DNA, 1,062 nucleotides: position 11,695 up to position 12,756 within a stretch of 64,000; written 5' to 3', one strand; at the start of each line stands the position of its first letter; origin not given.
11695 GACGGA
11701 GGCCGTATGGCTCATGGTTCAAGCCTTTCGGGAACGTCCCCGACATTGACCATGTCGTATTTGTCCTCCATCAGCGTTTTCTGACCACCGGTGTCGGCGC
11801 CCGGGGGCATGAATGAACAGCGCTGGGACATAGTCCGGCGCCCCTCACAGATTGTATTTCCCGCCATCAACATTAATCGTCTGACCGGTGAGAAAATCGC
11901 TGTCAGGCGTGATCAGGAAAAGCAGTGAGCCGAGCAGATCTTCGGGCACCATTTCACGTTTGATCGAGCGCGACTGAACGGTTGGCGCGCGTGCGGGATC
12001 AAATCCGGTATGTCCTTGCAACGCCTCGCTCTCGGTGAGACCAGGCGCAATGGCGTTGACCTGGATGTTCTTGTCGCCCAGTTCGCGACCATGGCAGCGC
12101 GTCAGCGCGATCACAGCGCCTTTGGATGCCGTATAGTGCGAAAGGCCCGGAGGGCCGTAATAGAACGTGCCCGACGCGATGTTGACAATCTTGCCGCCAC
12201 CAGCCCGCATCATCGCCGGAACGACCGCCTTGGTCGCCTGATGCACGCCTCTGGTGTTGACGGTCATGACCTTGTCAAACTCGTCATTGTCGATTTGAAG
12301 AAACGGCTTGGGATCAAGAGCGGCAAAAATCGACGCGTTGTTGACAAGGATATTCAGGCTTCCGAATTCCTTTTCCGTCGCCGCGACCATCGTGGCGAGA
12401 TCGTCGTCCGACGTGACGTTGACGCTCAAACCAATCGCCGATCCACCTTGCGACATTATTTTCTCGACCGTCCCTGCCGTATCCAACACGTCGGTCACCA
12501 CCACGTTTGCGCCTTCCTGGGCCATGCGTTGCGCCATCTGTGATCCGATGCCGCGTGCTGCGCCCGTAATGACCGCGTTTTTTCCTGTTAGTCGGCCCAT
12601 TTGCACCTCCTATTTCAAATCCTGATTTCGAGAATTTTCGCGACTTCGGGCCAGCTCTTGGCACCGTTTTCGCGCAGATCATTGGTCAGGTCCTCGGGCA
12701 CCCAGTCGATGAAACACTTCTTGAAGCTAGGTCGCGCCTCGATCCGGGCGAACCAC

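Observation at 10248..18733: Nine-gene operon combining a TRAP importer with two LigE/LigF-like GST paralogs, SDR, ALDH, a tandem OsmC-like protein and DUF2218: candidate undescribed glutathione-dependent catabolic pathway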

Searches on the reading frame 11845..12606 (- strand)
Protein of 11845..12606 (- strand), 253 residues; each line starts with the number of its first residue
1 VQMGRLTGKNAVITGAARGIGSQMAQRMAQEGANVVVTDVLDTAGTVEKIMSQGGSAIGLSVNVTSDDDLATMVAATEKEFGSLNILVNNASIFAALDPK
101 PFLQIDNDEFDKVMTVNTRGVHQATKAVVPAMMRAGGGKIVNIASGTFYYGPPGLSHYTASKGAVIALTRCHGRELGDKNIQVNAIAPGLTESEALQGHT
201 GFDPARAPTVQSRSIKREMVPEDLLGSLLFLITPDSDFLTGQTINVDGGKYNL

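Call 4: search_protein_families(library=pfam, proteins=[window:11845-12606:-], max_evalue=0.01)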
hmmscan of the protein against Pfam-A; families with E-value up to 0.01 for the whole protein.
window:11845-12606:- (253 aa): 4 families
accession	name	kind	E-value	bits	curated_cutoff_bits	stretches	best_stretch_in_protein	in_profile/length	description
PF13561.12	adh_short_C2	-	2e-60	204.8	27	1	15-249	1-234/236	Enoyl-(Acyl carrier protein) reductase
PF00106.31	adh_short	-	1.2e-51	175.4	26.6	1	9-197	1-188/195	short chain dehydrogenase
PF08659.16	KR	-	5.6e-10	39.9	22.6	1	12-170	4-161/180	KR domain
PF01370.27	Epimerase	-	0.0036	17.2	20.9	1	12-74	2-60/240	NAD dependent epimerase/dehydratase family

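Call 5: search_protein_families(library=ncbifam, proteins=[window:11845-12606:-], max_evalue=0.01)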
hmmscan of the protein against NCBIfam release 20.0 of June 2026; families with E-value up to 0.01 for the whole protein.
window:11845-12606:- (253 aa): 231 families (the best 25 are shown)
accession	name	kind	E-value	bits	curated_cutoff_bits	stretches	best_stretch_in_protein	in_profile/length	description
NF005559.1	PRK07231.1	subfamily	6.2e-66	222.4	215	1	5-250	1-247/249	glucose 1-dehydrogenase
NF005853.0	PRK07774.1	equivalog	3.1e-65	220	303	1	4-250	2-246/250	SDR family oxidoreductase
NF047923.1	pyridox_DH_SDR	equivalog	5.9e-59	199.5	325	1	7-250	2-240/243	pyridoxal 4-dehydrogenase, SDR-type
NF004198.0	PRK05653.1-3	equivalog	1.6e-56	191.5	296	1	4-251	3-247/248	3-oxoacyl-ACP reductase FabG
NF005472.0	PRK07067.1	equivalog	6.1e-54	183.3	338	1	5-251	3-255/257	L-iditol 2-dehydrogenase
NF004791.0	PRK06138.1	equivalog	1.6e-53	181.6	312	1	5-250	2-249/252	SDR family oxidoreductase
TIGR01830.1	3oxo_ACP_reduc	equivalog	2.5e-52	178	297.75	1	11-249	1-237/239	3-oxoacyl-[acyl-carrier-protein] reductase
NF004818.0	PRK06172.1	equivalog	2.1e-51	174.7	336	1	5-250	4-250/253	SDR family oxidoreductase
NF009466.0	PRK12826.1-2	subfamily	2.2e-50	171.5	222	1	9-251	4-245/248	3-oxoacyl-ACP reductase FabG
NF004197.0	PRK05653.1-1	equivalog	5.7e-49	167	332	1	5-251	4-247/249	3-oxoacyl-ACP reductase FabG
NF009468.0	PRK12826.1-4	equivalog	2.1e-48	165.3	318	1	4-250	3-247/256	SDR family oxidoreductase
NF005469.0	PRK07063.1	equivalog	3.1e-48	164.6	306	1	3-251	2-255/260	SDR family oxidoreductase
TIGR01832.1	kduD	equivalog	8.9e-48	162.9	338.85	1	6-249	3-244/248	2-dehydro-3-deoxy-D-gluconate 5-dehydrogenase KduD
TIGR03971.1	SDR_subfam_1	subfamily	8.3e-47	159.8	300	1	6-251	1-269/271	mycofactocin-coupled SDR family oxidoreductase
NF052558.1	MBtsdlDhBudC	equivalog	4.4e-46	157.5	270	1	7-250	2-241/250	meso-2,3-butanediol dehydrogenase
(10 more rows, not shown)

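Call 33: search_solved_structures(query=window:11845-12606:-, max_evalue=1e-40)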
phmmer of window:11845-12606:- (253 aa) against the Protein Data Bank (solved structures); distinct sequences matched with E-value up to 1e-40: 2.
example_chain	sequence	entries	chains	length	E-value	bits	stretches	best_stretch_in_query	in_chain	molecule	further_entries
8cxa_A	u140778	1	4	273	7.1e-50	173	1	3-249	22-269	3-oxoacyl-[acyl-carrier-protein] reductase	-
3qiv_A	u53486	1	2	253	7.6e-42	146.7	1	5-250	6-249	short-chain dehydrogenase or 3-oxoacyl-[acyl-carrier-protein] reductase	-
